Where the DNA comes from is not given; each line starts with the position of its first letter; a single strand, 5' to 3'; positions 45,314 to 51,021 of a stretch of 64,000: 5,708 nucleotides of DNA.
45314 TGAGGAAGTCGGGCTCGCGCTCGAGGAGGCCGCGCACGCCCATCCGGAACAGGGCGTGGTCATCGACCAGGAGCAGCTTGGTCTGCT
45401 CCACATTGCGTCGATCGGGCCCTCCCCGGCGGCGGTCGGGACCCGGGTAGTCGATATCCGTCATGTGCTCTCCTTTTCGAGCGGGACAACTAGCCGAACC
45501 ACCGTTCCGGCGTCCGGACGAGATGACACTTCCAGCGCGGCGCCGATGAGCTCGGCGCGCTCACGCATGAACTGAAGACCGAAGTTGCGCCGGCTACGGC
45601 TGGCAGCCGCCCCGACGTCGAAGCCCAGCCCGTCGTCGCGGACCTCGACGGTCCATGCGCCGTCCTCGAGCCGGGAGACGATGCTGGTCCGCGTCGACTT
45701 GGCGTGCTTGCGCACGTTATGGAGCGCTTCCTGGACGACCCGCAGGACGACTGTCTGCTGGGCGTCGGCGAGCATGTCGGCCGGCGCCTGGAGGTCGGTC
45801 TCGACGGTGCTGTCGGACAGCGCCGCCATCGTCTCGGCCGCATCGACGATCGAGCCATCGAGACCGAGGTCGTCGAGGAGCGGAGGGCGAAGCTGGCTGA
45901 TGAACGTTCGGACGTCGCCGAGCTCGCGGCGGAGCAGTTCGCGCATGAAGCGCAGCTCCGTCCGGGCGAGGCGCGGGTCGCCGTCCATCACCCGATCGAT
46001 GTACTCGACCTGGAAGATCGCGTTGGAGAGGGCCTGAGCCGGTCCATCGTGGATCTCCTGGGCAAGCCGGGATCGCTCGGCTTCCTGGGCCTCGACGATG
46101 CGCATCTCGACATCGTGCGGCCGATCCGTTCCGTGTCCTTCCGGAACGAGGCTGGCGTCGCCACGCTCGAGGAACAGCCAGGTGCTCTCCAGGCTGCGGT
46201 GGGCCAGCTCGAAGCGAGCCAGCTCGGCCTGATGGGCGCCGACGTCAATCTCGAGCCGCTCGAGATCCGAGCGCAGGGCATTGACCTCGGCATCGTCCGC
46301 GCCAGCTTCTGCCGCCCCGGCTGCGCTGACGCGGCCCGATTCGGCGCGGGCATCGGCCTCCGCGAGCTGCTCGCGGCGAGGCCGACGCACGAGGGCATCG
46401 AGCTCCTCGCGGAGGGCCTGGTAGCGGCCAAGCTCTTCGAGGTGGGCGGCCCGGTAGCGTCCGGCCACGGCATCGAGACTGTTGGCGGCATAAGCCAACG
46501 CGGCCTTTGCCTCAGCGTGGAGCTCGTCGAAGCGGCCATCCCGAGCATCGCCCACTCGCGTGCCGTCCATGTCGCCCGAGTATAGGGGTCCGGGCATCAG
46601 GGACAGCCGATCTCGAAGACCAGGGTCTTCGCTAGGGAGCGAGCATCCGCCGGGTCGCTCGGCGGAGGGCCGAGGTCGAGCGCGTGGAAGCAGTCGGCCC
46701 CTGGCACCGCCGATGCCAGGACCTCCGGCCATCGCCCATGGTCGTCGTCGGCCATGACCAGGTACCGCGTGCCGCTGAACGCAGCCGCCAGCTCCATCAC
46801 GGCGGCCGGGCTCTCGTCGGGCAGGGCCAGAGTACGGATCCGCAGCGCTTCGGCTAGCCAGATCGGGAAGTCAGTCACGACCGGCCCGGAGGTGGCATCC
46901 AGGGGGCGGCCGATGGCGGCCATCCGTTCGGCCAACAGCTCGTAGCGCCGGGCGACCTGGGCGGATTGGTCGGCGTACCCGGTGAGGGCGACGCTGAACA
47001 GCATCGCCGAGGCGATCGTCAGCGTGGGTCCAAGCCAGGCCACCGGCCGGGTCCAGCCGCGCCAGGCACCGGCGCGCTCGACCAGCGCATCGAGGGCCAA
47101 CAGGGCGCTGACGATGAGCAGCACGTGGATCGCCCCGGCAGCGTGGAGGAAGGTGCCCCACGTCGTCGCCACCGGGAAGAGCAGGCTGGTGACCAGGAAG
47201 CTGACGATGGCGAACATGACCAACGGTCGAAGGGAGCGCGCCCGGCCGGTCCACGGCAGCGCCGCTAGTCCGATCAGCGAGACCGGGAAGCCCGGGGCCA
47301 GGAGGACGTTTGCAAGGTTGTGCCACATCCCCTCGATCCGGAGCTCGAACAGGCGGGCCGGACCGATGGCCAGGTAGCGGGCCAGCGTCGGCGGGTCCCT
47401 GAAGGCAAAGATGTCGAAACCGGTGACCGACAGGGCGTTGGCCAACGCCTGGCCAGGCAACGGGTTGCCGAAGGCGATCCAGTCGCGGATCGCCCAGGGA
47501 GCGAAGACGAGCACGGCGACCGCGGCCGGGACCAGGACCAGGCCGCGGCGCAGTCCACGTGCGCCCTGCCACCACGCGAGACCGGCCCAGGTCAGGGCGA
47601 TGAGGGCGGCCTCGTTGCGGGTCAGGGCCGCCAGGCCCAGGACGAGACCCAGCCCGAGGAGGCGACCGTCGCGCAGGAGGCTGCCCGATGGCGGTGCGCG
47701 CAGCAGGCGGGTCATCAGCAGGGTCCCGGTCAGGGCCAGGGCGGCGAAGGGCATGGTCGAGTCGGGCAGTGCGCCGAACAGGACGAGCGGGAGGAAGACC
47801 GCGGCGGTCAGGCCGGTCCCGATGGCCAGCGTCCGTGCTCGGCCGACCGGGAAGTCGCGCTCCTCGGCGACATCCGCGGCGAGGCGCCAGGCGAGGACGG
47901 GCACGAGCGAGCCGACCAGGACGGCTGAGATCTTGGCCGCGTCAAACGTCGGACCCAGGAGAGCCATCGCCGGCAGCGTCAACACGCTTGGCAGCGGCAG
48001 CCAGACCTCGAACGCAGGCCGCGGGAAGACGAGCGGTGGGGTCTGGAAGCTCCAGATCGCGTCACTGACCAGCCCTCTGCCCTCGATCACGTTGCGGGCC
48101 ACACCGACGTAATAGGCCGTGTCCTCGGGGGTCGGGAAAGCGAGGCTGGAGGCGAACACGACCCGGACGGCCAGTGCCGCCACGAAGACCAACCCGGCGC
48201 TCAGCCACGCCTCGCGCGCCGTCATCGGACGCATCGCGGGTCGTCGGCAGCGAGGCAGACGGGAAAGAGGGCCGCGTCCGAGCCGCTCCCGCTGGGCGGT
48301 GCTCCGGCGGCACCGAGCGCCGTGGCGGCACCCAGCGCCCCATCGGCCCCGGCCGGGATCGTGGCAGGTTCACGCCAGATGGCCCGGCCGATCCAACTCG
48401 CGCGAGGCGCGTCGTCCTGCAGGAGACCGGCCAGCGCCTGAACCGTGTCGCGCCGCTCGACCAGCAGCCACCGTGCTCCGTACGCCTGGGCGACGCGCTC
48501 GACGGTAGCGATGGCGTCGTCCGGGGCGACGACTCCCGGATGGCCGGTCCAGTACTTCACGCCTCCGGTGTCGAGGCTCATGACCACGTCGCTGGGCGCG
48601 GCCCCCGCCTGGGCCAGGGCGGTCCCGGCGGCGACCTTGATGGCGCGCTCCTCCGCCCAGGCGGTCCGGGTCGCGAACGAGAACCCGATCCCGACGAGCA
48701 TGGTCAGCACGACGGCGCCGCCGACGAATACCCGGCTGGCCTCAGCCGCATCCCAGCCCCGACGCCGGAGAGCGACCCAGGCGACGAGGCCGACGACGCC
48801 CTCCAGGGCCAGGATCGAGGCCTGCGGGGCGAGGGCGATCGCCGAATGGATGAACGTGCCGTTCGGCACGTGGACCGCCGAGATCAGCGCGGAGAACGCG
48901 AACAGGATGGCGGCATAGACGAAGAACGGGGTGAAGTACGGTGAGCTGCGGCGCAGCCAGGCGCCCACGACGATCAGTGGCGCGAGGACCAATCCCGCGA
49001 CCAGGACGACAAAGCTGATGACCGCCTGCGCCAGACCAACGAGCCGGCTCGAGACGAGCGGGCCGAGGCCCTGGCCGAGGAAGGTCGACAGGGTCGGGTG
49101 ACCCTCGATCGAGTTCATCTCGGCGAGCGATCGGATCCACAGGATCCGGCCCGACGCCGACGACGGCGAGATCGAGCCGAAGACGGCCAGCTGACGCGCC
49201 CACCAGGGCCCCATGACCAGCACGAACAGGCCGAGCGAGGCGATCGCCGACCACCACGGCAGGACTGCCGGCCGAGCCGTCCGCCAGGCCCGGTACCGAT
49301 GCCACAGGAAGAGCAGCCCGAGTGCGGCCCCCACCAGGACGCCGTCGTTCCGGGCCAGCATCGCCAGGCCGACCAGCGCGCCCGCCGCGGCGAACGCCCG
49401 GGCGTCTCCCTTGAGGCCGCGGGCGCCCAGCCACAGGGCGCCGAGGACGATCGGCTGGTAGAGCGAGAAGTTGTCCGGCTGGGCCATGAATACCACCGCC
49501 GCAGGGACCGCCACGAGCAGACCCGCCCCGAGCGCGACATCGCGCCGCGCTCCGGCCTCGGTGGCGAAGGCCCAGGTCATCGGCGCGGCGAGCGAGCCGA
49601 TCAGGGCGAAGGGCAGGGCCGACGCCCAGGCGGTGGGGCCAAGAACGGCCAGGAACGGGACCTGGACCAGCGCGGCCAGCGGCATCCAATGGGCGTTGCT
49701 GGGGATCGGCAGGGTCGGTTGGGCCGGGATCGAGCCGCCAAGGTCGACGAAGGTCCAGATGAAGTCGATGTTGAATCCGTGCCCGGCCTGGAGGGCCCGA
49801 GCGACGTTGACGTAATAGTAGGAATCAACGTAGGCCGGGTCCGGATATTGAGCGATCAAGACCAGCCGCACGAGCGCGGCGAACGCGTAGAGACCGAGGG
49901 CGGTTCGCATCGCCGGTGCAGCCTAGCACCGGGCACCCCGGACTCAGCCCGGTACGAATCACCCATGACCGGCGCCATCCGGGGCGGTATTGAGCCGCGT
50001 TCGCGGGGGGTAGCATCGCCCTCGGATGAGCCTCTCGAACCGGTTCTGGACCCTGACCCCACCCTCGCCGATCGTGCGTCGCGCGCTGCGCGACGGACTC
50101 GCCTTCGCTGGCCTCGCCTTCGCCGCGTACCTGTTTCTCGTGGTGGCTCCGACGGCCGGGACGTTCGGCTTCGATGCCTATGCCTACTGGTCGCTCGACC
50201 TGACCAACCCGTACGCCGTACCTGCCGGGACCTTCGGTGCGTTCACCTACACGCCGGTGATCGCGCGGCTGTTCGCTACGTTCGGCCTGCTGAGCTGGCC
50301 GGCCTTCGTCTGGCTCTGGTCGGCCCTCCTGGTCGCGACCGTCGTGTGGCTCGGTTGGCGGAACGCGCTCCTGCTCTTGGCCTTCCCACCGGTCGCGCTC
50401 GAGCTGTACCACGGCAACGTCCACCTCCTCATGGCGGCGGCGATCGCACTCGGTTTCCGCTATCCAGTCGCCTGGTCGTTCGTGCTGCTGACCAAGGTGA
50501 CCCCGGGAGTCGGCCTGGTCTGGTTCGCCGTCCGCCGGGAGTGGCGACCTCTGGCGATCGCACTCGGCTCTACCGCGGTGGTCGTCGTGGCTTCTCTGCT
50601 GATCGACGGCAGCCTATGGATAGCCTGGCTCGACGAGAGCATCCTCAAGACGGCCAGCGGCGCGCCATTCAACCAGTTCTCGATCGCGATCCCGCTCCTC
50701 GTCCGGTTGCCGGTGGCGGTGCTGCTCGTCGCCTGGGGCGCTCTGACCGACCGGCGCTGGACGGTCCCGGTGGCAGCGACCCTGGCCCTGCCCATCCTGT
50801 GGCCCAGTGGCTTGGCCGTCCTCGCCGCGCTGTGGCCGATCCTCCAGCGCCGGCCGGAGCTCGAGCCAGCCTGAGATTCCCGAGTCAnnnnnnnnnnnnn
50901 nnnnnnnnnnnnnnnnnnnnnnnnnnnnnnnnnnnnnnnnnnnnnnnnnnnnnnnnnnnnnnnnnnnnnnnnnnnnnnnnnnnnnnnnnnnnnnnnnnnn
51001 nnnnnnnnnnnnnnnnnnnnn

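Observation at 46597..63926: About 17 kb island of GT-C membrane glycosyltransferases clustered with a polyprenol-phosphate-sugar synthase: candidate dedicated lipoglycan or extracytoplasmic glycosylation pathway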

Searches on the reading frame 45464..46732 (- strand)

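Call 4: search_protein_families(library=pfam, proteins=[window:45464-46732:-], max_evalue=0.01)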
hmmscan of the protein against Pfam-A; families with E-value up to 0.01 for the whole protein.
window:45464-46732:- (423 aa): 2 families
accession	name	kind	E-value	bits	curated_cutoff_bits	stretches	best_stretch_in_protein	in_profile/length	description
PF07730.19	HisKA_3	-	2.2e-15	57.4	24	1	219-285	1-67/68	Histidine kinase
PF02518.31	HATPase_c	-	3.9e-11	43.8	26.4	1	328-419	5-110/111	Histidine kinase-, DNA gyrase B-, and HSP90-like ATPase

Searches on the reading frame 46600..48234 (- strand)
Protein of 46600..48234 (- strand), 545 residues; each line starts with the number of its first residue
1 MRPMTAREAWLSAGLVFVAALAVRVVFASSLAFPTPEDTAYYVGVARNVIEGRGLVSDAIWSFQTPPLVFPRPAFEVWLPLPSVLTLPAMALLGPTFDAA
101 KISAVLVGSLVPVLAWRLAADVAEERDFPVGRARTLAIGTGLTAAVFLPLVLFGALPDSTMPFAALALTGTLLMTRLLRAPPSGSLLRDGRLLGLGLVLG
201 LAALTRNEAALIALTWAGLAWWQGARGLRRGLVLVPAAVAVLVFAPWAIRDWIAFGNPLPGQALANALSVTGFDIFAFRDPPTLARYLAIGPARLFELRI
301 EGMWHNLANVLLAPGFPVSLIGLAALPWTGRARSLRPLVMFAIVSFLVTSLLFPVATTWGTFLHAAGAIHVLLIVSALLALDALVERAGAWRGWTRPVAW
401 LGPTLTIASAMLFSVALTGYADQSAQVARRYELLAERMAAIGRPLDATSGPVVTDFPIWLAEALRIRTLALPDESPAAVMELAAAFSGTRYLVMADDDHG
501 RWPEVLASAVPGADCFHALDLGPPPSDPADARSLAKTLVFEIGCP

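Call 3: search_protein_families(library=pfam, proteins=[window:46600-48234:-], max_evalue=0.01)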
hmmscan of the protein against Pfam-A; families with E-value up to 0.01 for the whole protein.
window:46600-48234:- (545 aa): 0 families

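Call 5: search_protein_families(library=ncbifam, proteins=[window:46600-48234:-], max_evalue=0.01)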
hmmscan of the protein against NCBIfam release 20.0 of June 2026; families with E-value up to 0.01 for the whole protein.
window:46600-48234:- (545 aa): 1 family
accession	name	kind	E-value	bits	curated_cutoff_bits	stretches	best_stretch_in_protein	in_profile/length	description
NF005162.0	PRK06638.1-1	equivalog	0.0081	16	157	0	341-418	31-109/184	NADH-quinone oxidoreductase subunit J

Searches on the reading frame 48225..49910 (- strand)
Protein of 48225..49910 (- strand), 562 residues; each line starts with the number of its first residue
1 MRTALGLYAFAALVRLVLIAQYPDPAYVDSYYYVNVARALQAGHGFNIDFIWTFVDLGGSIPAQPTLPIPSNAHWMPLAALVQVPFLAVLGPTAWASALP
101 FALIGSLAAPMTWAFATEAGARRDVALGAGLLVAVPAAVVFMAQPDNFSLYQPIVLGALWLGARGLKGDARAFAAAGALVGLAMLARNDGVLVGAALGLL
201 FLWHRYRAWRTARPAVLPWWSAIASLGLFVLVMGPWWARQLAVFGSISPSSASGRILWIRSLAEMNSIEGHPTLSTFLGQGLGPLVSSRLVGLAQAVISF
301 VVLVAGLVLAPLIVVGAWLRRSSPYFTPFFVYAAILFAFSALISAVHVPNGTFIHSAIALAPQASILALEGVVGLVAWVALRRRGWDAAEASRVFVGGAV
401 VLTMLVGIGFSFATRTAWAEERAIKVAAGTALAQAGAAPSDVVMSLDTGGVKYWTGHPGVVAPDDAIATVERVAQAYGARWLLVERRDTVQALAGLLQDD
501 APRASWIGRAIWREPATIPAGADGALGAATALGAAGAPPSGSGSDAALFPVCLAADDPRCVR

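Call 3: search_protein_families(library=pfam, proteins=[window:48225-49910:-], max_evalue=0.01)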
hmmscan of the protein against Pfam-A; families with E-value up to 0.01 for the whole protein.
window:48225-49910:- (562 aa): 1 family
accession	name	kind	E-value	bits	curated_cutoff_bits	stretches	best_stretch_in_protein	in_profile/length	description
PF13231.12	PMT_2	-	4.9e-08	33.8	26.1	1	77-220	4-145/160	Dolichyl-phosphate-mannose-protein mannosyltransferase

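Call 5: search_protein_families(library=ncbifam, proteins=[window:48225-49910:-], max_evalue=0.01)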
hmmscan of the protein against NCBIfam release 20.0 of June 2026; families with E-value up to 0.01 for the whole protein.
window:48225-49910:- (562 aa): 0 families

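Call 31: search_solved_structures(query=window:48225-49910:-, max_evalue=1, show_alignments=1)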
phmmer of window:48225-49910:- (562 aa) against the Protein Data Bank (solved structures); distinct sequences matched with E-value up to 1: 0.

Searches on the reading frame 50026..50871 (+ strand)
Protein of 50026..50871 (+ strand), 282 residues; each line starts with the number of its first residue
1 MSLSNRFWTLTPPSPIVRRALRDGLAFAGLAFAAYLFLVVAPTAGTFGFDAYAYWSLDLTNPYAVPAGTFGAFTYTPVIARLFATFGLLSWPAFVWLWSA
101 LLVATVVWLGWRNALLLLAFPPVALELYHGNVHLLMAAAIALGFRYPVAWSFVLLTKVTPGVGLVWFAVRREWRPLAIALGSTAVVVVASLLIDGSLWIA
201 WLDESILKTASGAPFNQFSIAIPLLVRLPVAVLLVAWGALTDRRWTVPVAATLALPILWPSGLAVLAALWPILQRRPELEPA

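Call 3: search_protein_families(library=pfam, proteins=[window:50026-50871:+], max_evalue=0.01)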
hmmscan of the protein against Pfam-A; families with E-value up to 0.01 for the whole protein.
window:50026-50871:+ (282 aa): 1 family
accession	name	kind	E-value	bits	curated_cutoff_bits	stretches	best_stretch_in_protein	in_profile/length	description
PF09594.16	GT87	-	1.8e-12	48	25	1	73-264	1-218/237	Glycosyltransferase family 87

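Call 5: search_protein_families(library=ncbifam, proteins=[window:50026-50871:+], max_evalue=0.01)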
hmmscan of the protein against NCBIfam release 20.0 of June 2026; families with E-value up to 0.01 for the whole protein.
window:50026-50871:+ (282 aa): 0 families
